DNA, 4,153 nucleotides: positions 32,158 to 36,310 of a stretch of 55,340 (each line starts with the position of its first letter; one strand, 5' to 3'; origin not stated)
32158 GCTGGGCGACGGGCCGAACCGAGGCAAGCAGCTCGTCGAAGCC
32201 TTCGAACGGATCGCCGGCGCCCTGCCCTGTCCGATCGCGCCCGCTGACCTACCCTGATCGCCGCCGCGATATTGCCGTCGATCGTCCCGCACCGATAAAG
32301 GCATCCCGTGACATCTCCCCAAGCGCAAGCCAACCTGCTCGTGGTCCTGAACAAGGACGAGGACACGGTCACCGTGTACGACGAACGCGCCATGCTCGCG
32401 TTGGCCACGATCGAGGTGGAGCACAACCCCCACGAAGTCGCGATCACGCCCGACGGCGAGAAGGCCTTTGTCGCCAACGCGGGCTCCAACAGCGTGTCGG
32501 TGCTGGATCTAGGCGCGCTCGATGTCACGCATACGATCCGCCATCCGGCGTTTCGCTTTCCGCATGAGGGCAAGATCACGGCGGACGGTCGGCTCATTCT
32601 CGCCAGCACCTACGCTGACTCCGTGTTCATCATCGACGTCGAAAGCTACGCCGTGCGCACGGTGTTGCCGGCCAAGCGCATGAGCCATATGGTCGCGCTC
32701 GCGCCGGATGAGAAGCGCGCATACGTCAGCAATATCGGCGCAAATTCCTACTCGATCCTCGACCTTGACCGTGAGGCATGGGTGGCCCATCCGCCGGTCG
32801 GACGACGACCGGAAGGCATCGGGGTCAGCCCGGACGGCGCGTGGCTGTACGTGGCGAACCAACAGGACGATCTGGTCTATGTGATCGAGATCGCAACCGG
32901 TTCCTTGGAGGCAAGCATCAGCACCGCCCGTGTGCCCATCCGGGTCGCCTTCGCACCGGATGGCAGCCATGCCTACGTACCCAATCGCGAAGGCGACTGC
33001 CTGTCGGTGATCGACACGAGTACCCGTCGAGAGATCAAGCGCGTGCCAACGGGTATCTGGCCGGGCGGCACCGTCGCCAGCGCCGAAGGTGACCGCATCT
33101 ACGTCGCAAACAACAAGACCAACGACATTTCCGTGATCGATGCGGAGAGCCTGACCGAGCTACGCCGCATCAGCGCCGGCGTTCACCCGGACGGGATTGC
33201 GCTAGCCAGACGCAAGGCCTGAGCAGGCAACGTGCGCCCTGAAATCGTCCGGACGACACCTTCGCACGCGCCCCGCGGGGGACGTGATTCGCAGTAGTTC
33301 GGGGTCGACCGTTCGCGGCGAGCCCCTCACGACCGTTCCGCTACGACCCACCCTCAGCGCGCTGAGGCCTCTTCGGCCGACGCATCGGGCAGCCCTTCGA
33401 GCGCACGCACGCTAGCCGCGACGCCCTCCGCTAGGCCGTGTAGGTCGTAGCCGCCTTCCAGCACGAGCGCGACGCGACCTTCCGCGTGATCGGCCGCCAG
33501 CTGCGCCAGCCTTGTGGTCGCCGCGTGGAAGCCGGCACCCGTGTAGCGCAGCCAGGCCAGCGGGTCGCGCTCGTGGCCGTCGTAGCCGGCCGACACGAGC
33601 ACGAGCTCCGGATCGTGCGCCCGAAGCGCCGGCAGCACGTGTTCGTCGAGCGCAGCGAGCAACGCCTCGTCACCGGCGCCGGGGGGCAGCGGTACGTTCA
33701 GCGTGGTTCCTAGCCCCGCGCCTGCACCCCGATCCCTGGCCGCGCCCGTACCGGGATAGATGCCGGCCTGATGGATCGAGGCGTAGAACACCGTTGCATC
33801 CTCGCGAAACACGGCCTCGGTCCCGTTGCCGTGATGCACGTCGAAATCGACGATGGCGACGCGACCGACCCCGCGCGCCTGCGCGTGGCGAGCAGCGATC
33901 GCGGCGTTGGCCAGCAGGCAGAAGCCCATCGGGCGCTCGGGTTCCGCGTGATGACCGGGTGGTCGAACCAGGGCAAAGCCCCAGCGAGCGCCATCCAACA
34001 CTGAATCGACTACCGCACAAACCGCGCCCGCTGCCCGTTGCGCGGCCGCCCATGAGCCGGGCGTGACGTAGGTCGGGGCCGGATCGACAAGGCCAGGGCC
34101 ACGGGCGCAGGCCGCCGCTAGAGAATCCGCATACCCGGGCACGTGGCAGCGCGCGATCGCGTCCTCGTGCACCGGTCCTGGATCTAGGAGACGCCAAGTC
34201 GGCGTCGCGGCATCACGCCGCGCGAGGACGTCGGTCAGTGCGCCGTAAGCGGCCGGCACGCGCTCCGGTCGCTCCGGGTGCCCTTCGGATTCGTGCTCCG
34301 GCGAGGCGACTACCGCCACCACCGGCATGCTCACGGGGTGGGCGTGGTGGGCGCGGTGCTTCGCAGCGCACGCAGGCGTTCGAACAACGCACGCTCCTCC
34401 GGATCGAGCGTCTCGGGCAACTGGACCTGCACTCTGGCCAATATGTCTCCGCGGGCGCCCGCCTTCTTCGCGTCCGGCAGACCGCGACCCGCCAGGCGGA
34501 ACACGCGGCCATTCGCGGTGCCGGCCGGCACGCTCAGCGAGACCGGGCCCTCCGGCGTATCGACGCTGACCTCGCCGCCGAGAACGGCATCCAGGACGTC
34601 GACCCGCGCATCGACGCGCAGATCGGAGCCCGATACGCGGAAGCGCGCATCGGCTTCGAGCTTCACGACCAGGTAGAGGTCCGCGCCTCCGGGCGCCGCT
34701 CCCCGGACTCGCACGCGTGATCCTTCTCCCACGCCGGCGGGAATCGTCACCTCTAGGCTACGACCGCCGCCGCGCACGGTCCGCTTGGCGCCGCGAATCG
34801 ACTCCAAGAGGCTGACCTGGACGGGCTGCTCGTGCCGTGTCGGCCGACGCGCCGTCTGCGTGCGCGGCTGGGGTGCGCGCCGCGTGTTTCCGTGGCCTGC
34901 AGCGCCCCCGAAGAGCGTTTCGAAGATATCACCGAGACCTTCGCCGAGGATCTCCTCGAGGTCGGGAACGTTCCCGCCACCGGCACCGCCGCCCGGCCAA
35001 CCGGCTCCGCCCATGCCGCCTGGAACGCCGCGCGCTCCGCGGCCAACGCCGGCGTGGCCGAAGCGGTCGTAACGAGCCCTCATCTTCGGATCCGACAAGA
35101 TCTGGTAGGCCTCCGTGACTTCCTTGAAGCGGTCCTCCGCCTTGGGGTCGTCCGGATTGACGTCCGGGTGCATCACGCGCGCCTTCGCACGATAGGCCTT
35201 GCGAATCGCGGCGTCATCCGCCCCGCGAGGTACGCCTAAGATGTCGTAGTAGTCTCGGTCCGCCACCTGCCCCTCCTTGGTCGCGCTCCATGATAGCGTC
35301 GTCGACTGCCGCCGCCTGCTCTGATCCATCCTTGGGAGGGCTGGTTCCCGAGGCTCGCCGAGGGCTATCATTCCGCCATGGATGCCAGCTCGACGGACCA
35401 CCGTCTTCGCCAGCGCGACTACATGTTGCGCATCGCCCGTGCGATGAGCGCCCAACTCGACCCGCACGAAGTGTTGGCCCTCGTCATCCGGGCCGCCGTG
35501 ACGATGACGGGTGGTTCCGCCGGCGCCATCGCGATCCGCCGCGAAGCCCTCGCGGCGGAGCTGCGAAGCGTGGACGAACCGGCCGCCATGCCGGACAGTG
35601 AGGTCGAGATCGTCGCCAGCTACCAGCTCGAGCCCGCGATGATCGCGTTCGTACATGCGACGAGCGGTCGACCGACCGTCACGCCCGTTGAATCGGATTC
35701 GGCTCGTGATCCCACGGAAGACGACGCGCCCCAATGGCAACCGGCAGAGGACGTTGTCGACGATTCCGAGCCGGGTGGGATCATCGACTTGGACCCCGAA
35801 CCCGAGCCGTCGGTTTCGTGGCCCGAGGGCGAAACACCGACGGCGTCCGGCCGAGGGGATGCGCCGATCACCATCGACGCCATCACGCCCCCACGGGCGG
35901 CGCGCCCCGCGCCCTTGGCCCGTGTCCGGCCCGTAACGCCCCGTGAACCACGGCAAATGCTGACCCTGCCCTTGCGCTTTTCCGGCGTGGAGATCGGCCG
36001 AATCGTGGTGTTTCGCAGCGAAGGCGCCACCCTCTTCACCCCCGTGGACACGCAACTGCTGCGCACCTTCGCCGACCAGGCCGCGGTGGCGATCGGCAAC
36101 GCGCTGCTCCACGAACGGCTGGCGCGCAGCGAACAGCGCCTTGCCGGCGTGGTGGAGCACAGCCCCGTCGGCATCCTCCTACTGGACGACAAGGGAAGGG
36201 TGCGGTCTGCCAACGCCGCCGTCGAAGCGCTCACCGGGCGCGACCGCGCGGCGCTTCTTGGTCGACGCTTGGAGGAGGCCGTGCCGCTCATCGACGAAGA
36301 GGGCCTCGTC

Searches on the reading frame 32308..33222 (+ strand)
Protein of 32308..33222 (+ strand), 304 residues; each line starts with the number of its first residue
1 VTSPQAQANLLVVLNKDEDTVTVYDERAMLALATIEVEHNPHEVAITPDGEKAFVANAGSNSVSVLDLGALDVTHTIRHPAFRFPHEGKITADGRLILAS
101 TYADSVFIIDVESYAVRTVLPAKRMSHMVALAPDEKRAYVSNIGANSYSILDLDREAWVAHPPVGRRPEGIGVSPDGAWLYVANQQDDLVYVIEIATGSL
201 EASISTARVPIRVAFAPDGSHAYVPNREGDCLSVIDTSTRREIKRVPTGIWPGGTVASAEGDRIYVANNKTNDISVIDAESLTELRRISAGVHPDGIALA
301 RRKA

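Call 22: search_protein_families(library=pfam, proteins=[window:32308-33222:+], max_evalue=0.001)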
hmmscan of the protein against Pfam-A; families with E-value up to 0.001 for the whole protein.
window:32308-33222:+ (304 aa): 7 families
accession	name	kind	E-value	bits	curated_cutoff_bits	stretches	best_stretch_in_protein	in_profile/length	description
PF10282.15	Lactonase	-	4.3e-18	66.1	21.7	2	129-210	249-337/344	Lactonase, 7-bladed beta-propeller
PF25174.1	Beta-prop_THOC3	-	3.9e-17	62.6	305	2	9-206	60-253/272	THOC3 beta-propeller domain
PF21783.3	YNCE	-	5.5e-17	62.5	27.1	2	8-125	39-152/339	YNCE-like beta-propeller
PF02239.22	Cytochrom_D1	-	7e-12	45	25.5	1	211-291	39-118/368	Cytochrome D1 heme domain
PF08450.18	SGL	-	7.9e-06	26.1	26.3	0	168-220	136-189/246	SMP-30/Gluconolactonase/LRE-like region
PF23414.1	Beta-prop_EML_2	-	3.7e-05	23.7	90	0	17-127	18-125/266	Echinoderm microtubule-associated protein second beta-propeller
PF16819.11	DUF5074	-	0.00092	18.8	27.2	0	18-134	71-192/353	Domain of unknown function (DUF5074)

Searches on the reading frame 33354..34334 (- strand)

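Call 22: search_protein_families(library=pfam, proteins=[window:33354-34334:-], max_evalue=0.001)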
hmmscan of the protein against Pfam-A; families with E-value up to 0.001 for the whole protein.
window:33354-34334:- (326 aa): 1 family
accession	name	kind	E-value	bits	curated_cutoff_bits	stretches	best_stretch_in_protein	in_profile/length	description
PF00850.24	Hist_deacetyl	-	1.4e-86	290.9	27.9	1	19-312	1-298/298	Histone deacetylase domain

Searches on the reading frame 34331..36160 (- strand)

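Call 22: search_protein_families(library=pfam, proteins=[window:34331-36160:-], max_evalue=0.001)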
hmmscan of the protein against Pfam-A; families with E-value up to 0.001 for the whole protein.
window:34331-36160:- (609 aa): 2 families
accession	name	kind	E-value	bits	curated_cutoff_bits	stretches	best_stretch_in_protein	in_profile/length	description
PF01556.23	DnaJ_C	-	9.9e-30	104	26.6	1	446-582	4-152/152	DnaJ C terminal domain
PF00226.36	DnaJ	-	1.2e-25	89.8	27.8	1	303-365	1-63/63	DnaJ domain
